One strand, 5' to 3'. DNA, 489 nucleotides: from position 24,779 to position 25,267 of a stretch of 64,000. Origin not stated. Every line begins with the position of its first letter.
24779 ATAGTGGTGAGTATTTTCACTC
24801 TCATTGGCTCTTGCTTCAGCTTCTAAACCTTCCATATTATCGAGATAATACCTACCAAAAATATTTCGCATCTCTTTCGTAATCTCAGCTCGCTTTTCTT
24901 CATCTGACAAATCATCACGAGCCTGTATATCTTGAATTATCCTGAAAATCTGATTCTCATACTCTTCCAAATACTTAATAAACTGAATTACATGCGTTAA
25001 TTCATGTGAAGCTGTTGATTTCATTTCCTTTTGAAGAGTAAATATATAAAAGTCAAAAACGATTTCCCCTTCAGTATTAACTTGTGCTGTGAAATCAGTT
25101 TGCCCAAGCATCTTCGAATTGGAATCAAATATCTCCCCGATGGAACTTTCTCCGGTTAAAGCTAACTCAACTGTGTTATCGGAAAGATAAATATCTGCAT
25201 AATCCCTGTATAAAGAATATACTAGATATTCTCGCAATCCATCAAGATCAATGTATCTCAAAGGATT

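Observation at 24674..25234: RHS C-terminal tip with HExxH motif: putative zinc-metallopeptidase toxin domain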

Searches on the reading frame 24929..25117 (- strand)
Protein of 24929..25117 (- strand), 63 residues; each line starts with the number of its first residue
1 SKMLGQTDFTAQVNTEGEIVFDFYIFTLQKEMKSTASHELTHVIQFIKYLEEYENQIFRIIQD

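Call 22: search_protein_families(library=pfam, proteins=[window:24929-25117:-], max_evalue=10)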
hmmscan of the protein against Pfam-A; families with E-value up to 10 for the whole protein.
seq(63 aa): 4 families
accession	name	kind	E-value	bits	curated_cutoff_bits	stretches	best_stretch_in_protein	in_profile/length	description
PF10263.15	SprT-like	-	0.023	15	25.6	1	14-50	41-79/108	SprT-like family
PF13699.11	eCIS_core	-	0.057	14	22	1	29-45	58-74/79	eCIS core domain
PF19527.4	DUF6055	-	0.081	12.3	27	1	28-51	124-147/417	Family of unknown function (DUF6055)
PF20573.4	DUF6782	-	0.11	12.2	27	1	30-53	88-111/241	Putative metallopeptidase family (DUF6782)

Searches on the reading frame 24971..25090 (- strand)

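Call 22: search_protein_families(library=pfam, proteins=[window:24971-25090:-], max_evalue=10)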
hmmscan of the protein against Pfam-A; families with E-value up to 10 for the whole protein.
seq(40 aa): 2 families
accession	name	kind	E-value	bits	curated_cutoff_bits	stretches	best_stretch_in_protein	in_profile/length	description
PF13699.11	eCIS_core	-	0.029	15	22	1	20-36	58-74/79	eCIS core domain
PF10263.15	SprT-like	-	0.071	13.4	25.6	1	7-39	43-77/108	SprT-like family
